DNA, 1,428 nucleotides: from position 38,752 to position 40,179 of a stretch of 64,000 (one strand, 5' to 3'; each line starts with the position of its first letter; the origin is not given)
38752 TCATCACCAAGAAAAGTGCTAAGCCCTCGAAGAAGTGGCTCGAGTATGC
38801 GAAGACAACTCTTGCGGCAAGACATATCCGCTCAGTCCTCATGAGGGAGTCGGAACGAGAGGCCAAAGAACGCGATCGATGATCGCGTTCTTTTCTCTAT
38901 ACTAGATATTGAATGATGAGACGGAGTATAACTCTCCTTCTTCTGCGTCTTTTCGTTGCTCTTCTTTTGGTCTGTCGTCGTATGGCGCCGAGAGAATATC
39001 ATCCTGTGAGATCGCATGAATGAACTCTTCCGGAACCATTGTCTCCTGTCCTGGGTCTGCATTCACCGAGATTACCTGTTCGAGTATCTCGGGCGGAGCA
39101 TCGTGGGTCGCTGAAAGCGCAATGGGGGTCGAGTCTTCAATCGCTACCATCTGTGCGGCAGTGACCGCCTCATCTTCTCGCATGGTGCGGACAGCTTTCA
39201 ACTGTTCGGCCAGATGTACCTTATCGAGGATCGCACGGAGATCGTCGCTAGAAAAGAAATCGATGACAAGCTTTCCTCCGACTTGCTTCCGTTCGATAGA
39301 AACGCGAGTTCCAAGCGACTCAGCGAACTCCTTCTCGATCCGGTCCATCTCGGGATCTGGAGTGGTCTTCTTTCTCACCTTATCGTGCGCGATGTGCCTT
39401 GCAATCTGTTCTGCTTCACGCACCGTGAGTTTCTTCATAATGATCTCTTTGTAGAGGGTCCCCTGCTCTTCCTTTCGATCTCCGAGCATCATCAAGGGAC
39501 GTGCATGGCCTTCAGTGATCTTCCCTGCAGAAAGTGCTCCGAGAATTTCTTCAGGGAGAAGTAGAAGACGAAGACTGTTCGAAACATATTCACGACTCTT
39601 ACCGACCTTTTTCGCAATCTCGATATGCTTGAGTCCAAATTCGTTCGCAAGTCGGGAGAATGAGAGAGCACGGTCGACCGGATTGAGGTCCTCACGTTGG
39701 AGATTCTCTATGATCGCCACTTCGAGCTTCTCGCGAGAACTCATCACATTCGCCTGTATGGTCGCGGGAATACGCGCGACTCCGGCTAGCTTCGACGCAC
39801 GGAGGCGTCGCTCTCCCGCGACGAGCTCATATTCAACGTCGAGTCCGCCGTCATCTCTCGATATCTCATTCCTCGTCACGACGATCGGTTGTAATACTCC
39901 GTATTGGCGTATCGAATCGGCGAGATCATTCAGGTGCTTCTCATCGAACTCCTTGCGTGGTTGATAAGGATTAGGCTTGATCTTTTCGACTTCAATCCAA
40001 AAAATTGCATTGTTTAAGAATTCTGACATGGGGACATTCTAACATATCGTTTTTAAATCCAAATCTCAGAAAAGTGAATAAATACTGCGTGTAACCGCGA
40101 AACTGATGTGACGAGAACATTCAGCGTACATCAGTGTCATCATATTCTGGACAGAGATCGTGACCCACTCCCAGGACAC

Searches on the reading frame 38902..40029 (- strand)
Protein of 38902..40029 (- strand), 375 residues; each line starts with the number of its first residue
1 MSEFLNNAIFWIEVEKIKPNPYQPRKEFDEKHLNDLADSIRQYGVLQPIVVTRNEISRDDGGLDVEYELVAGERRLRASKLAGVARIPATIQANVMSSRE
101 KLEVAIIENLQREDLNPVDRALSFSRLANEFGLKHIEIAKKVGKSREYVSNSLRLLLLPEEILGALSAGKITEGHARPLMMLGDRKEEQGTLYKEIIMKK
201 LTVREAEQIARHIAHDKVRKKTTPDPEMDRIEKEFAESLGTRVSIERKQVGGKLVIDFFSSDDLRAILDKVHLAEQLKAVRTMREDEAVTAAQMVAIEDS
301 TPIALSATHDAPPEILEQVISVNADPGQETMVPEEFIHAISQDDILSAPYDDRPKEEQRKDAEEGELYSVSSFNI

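Call 17: search_protein_families(library=pfam, proteins=[window:38902-40029:-], max_evalue=0.001)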
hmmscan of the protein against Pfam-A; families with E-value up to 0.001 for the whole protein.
window:38902-40029:- (375 aa): 3 families
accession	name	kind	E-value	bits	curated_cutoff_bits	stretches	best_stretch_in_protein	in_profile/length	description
PF17762.8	HTH_ParB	-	6.3e-31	107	22.6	1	113-213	1-100/102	ParB HTH domain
PF02195.25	ParB_N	-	1.6e-27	95.8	26.3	1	11-111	5-95/95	ParB N-terminal domain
PF23552.2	ParB_C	-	5.8e-11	42.1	23.8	1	224-271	1-49/50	ParB dimerisation domain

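Call 26: find_homologous_proteins(query=window:38902-40029:-)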
Query window:38902-40029:- (375 aa): 8000 proteins with E <= 0.001 among 8000 candidates; the best 120 are listed.
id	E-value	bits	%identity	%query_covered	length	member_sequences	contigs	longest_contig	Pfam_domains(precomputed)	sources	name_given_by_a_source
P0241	9.8e-237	803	100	100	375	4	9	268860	PF17762.9,PF23552.3,PF02195.27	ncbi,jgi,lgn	jgi:ParB family chromosome partitioning protein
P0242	6.5e-220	747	92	100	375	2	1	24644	PF17762.9,PF23552.3,PF02195.27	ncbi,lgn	-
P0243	4.6e-212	721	89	100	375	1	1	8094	PF17762.9,PF23552.3,PF02195.27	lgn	-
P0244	8.5e-210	714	89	100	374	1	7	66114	PF17762.9,PF23552.3,PF02195.27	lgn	-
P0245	1.8e-209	713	89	100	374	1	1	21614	PF17762.9,PF08535.16,PF23552.3,PF02195.27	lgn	-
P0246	8.1e-209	711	89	100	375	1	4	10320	PF17762.9,PF23552.3,PF02195.27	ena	-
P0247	1.3e-206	704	87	100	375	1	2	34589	PF17762.9,PF23552.3,PF02195.27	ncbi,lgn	-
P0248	1.0e-196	671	85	100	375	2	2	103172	PF17762.9,PF23552.3,PF02195.27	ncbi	-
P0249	9.6e-190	648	83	100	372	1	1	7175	PF17762.9,PF23552.3,PF02195.27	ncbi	-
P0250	1.2e-185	635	81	100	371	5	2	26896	PF17762.9,PF23552.3,PF02195.27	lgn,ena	-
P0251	1.7e-184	631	80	100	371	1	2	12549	PF17762.9,PF23552.3,PF02195.27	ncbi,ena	-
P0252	1.3e-175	602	77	100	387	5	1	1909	PF17762.9,PF23552.3,PF02195.27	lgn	-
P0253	2.1e-172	591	76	100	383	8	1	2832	PF17762.9,PF23552.3,PF02195.27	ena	-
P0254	5.1e-171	586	74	100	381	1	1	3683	PF17762.9,PF23552.3,PF02195.27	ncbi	-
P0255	1.2e-169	582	74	100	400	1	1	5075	PF17762.9,PF23552.3,PF02195.27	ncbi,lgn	-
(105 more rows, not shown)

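Call 27: find_encoding_contigs(protein=P0241, flank=10000, max_places=10)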
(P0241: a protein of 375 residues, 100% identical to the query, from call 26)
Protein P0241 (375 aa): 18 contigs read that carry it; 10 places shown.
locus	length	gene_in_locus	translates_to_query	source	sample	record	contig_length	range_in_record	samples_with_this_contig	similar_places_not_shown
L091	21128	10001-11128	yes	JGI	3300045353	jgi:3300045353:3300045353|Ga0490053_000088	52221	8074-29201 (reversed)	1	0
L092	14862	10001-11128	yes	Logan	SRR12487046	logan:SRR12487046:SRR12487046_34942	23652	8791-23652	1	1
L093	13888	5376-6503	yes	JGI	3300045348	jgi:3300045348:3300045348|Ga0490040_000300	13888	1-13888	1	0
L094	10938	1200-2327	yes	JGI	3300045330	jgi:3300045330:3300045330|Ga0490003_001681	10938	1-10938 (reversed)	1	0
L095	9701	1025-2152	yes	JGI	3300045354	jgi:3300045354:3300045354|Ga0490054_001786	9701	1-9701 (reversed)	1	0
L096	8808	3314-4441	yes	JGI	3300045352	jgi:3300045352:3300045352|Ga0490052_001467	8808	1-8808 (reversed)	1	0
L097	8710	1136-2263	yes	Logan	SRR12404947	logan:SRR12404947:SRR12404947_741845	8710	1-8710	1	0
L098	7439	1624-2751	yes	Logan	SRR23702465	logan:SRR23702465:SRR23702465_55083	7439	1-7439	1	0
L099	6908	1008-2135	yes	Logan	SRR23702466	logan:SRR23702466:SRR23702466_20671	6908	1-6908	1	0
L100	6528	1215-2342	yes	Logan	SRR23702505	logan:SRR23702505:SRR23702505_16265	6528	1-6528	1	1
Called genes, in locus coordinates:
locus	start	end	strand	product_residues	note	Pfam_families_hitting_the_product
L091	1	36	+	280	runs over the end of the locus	PF03524:CagX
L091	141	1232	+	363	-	PF03743:TrbI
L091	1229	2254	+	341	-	PF00437:T2SSE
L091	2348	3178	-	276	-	PF01145:Band_7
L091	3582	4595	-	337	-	PF00155:Aminotran_1_2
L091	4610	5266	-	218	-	PF01909:NTP_transf_2 (weak), PF18765:Polbeta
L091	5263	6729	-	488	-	PF00282:Pyridoxal_deC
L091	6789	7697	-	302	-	-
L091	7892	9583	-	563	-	PF00133:tRNA-synt_1, PF01406:tRNA-synt_1e (faint), PF09334:tRNA-synt_1g, PF19303:Anticodon_3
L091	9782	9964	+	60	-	-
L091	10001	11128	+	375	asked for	PF02195:ParB_N, PF17762:HTH_ParB, PF23552:ParB_C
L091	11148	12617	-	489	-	PF13328:HD_4, PF01966:HD, PF04607:RelA_SpoT, PF02824:TGS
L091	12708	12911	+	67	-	-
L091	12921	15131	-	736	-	PF01751:Toprim, PF01131:Topoisom_bac, PF01396:Zn_ribbon_Top1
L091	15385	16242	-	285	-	PF02481:DNA_processg_A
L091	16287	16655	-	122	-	-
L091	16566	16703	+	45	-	-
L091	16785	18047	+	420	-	PF02403:Seryl_tRNA_N, PF00587:tRNA-synt_2b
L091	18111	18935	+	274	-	-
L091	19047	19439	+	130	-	-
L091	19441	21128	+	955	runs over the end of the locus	PF00004:AAA (weak), PF07724:AAA_2, PF07728:AAA_5, PF10431:ClpB_D2-small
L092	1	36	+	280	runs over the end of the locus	PF03524:CagX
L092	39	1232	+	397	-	PF03743:TrbI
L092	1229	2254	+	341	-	PF00437:T2SSE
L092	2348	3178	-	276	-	PF01145:Band_7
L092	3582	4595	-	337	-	PF00155:Aminotran_1_2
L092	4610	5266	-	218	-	PF01909:NTP_transf_2 (weak), PF18765:Polbeta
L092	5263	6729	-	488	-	PF00282:Pyridoxal_deC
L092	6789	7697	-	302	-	-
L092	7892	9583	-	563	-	PF00133:tRNA-synt_1, PF01406:tRNA-synt_1e (faint), PF09334:tRNA-synt_1g, PF19303:Anticodon_3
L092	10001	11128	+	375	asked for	PF02195:ParB_N, PF17762:HTH_ParB, PF23552:ParB_C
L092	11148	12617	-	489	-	PF13328:HD_4, PF01966:HD, PF04607:RelA_SpoT, PF02824:TGS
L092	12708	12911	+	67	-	-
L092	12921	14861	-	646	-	?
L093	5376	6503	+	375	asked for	PF02195:ParB_N, PF17762:HTH_ParB, PF23552:ParB_C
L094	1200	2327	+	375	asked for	PF02195:ParB_N, PF17762:HTH_ParB, PF23552:ParB_C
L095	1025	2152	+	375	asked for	PF02195:ParB_N, PF17762:HTH_ParB, PF23552:ParB_C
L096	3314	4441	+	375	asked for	PF02195:ParB_N, PF17762:HTH_ParB, PF23552:ParB_C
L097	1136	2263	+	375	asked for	PF02195:ParB_N, PF17762:HTH_ParB, PF23552:ParB_C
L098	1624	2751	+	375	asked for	PF02195:ParB_N, PF17762:HTH_ParB, PF23552:ParB_C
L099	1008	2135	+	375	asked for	PF02195:ParB_N, PF17762:HTH_ParB, PF23552:ParB_C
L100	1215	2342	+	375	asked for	PF02195:ParB_N, PF17762:HTH_ParB, PF23552:ParB_C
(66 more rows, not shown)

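Call 28: find_encoding_contigs(protein=P0244, flank=10000, max_places=4)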
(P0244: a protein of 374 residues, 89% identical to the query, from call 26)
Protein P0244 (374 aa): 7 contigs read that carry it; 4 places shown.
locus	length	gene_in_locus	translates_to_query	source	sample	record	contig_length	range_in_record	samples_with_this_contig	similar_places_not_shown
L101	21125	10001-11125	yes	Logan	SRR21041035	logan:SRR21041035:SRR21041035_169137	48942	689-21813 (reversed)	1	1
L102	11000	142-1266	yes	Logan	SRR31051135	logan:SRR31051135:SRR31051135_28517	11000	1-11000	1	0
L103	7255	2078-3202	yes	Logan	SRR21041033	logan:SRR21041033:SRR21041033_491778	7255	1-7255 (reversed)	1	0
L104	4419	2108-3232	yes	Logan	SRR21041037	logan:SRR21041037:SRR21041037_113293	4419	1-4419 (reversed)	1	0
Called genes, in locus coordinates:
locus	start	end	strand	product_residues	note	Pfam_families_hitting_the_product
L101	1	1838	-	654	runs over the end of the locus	PF00115:COX1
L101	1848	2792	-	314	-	PF06481:COX_ARM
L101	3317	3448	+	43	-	-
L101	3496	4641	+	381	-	PF01168:Ala_racemase_N, PF00842:Ala_racemase_C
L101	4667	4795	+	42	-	-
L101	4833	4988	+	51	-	PF00471:Ribosomal_L33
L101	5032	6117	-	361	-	PF07907:YibE_F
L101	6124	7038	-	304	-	PF03372:Exo_endo_phos, PF19580:Exo_endo_phos_3 (weak)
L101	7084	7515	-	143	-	-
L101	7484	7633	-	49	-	-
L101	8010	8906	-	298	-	PF01745:IPT, PF01715:IPPT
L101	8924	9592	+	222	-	PF00578:AhpC-TSA, PF08534:Redoxin, PF10417:1-cysPrx_C (weak)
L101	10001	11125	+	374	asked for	PF02195:ParB_N, PF17762:HTH_ParB, PF23552:ParB_C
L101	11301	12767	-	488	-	PF13328:HD_4, PF01966:HD, PF04607:RelA_SpoT, PF02824:TGS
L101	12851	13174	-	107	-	-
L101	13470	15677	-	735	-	PF01751:Toprim, PF13662:Toprim_4 (weak), PF01131:Topoisom_bac, PF01396:Zn_ribbon_Top1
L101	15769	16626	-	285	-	PF02481:DNA_processg_A, PF17782:WHD_DprA (faint)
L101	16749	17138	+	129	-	-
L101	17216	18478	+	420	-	PF02403:Seryl_tRNA_N, PF00587:tRNA-synt_2b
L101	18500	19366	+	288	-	-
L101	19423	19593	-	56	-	-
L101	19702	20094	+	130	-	-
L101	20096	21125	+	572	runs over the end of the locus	?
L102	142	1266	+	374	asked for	PF02195:ParB_N, PF17762:HTH_ParB, PF23552:ParB_C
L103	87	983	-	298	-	PF01745:IPT, PF01715:IPPT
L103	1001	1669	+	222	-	PF00578:AhpC-TSA, PF08534:Redoxin, PF10417:1-cysPrx_C (weak)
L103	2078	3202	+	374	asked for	PF02195:ParB_N, PF17762:HTH_ParB, PF23552:ParB_C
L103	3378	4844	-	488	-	PF13328:HD_4, PF01966:HD, PF04607:RelA_SpoT, PF02824:TGS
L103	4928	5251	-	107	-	-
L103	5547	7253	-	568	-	?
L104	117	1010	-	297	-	PF01745:IPT, PF01715:IPPT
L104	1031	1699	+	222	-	PF00578:AhpC-TSA, PF08534:Redoxin, PF10417:1-cysPrx_C (weak)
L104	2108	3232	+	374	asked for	PF02195:ParB_N, PF17762:HTH_ParB, PF23552:ParB_C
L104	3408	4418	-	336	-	?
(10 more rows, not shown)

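Call 29: find_encoding_contigs(protein=P0248, flank=10000, max_places=3)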
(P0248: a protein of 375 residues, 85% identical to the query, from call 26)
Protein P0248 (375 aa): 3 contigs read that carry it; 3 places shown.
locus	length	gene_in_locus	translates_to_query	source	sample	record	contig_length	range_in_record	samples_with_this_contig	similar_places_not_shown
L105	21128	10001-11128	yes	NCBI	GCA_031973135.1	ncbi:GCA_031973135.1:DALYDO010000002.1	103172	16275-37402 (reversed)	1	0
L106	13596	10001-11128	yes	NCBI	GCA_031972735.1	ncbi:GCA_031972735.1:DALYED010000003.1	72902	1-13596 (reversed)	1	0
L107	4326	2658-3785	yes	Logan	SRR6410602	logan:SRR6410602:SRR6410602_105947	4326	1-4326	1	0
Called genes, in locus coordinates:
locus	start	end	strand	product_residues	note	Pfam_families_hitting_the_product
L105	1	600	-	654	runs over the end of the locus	PF00115:COX1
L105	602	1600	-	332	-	PF06481:COX_ARM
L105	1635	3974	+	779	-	PF00122:E1-E2_ATPase, PF00702:Hydrolase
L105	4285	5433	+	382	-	PF01168:Ala_racemase_N, PF00842:Ala_racemase_C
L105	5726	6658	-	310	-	PF03372:Exo_endo_phos, PF19580:Exo_endo_phos_3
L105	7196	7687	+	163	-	PF00255:GSHPx, PF00578:AhpC-TSA (weak)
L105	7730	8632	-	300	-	PF01745:IPT (weak), PF01715:IPPT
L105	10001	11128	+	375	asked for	PF02195:ParB_N, PF17762:HTH_ParB, PF23552:ParB_C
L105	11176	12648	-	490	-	PF13328:HD_4, PF01966:HD, PF04607:RelA_SpoT, PF02824:TGS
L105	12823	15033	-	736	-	PF01751:Toprim, PF13662:Toprim_4 (faint), PF01131:Topoisom_bac, PF01396:Zn_ribbon_Top1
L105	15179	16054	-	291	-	-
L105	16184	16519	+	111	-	-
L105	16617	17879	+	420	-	PF02403:Seryl_tRNA_N, PF00587:tRNA-synt_2b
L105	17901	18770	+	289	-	-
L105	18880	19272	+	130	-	-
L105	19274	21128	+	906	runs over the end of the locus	-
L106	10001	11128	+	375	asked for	PF02195:ParB_N, PF17762:HTH_ParB, PF23552:ParB_C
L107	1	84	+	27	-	?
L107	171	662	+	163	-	PF00255:GSHPx, PF00578:AhpC-TSA (weak)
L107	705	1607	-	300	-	PF01745:IPT (weak), PF01715:IPPT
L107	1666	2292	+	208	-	PF00578:AhpC-TSA, PF08534:Redoxin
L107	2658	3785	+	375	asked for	PF02195:ParB_N, PF17762:HTH_ParB, PF23552:ParB_C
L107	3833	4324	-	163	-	?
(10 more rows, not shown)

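Call 52: find_encoding_contigs(protein=P0242, flank=10000, max_places=3)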
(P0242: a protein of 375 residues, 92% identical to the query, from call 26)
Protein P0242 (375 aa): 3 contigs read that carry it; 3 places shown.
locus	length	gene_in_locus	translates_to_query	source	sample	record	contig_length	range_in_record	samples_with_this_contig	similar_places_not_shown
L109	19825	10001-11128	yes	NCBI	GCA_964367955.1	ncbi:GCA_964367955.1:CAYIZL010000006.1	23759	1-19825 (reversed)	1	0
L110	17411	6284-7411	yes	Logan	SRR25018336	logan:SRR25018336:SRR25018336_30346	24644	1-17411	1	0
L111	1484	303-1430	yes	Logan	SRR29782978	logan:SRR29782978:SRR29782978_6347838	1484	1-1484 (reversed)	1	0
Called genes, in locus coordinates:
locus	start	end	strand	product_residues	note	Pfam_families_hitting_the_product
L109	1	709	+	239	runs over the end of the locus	PF04335:VirB8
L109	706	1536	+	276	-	PF03524:CagX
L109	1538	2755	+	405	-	PF03743:TrbI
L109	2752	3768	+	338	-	PF00437:T2SSE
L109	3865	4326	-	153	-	PF11969:DcpS_C, PF01230:HIT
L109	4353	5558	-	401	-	PF00579:tRNA-synt_1b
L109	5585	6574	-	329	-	PF08240:ADH_N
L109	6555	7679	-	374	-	PF00591:Glycos_transf_3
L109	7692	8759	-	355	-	PF00579:tRNA-synt_1b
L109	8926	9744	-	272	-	PF01145:Band_7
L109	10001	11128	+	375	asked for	PF02195:ParB_N, PF17762:HTH_ParB, PF23552:ParB_C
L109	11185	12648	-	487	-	PF13328:HD_4, PF01966:HD, PF04607:RelA_SpoT, PF02824:TGS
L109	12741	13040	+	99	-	-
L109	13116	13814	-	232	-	-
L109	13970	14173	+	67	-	-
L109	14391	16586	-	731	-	PF01751:Toprim, PF01131:Topoisom_bac, PF01396:Zn_ribbon_Top1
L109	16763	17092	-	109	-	-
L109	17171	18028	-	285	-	PF02481:DNA_processg_A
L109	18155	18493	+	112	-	-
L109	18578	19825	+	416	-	?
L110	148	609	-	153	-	PF11969:DcpS_C, PF01230:HIT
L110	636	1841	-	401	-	PF00579:tRNA-synt_1b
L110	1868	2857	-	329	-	PF08240:ADH_N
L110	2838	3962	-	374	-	PF00591:Glycos_transf_3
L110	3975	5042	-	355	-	PF00579:tRNA-synt_1b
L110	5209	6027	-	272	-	PF01145:Band_7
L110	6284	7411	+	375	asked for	PF02195:ParB_N, PF17762:HTH_ParB, PF23552:ParB_C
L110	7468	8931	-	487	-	PF13328:HD_4, PF01966:HD, PF04607:RelA_SpoT, PF02824:TGS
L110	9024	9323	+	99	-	-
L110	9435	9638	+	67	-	-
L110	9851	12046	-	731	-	PF01751:Toprim, PF01131:Topoisom_bac, PF01396:Zn_ribbon_Top1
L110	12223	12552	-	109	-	-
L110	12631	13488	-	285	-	PF02481:DNA_processg_A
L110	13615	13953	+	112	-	-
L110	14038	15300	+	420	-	PF02403:Seryl_tRNA_N, PF00587:tRNA-synt_2b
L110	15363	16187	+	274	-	-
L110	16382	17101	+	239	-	-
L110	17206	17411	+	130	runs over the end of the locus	-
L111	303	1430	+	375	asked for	PF02195:ParB_N, PF17762:HTH_ParB, PF23552:ParB_C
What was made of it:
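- Several different diderm-type cassettes were retained at this locus in one genus-level clade (calls 27, 52). L091/L092 and L109/L110 show CPR-T4SS junctions in four further assemblies (calls 27, 52).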

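Call 70: find_encoding_contigs(protein=P0247, flank=10000, max_places=3)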
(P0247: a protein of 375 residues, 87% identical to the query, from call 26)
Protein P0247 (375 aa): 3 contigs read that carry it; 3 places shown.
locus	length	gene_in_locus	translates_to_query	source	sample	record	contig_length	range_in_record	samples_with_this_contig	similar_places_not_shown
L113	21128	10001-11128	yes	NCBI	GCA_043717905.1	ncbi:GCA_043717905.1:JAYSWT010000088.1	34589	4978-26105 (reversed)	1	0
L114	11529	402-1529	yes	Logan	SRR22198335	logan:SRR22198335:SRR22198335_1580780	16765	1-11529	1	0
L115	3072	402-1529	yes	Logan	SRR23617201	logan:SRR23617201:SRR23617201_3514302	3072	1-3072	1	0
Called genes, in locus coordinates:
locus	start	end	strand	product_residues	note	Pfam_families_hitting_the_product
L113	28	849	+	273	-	-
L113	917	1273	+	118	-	-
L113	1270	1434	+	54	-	-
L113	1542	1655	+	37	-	-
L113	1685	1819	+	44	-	-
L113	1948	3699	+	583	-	PF00239:Resolvase, PF07508:Recombinase (weak)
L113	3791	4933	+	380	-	PF01168:Ala_racemase_N, PF00842:Ala_racemase_C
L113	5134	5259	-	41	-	-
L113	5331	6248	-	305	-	PF03372:Exo_endo_phos (weak), PF19580:Exo_endo_phos_3 (weak)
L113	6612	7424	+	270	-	PF18979:DUF5715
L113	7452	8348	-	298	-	PF01745:IPT, PF01715:IPPT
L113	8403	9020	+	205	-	PF00578:AhpC-TSA, PF08534:Redoxin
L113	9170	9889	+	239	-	-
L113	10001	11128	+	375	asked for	PF02195:ParB_N, PF17762:HTH_ParB, PF23552:ParB_C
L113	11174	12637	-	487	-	PF13328:HD_4, PF01966:HD, PF04607:RelA_SpoT, PF02824:TGS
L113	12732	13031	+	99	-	-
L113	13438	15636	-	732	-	PF01751:Toprim, PF01131:Topoisom_bac, PF01396:Zn_ribbon_Top1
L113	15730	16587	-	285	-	PF02481:DNA_processg_A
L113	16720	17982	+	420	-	PF02403:Seryl_tRNA_N, PF00587:tRNA-synt_2b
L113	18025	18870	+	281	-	-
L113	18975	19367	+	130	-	-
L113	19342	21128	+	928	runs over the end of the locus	PF00004:AAA (weak), PF07724:AAA_2, PF07728:AAA_5, PF10431:ClpB_D2-small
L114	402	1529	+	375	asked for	PF02195:ParB_N, PF17762:HTH_ParB, PF23552:ParB_C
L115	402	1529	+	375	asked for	PF02195:ParB_N, PF17762:HTH_ParB, PF23552:ParB_C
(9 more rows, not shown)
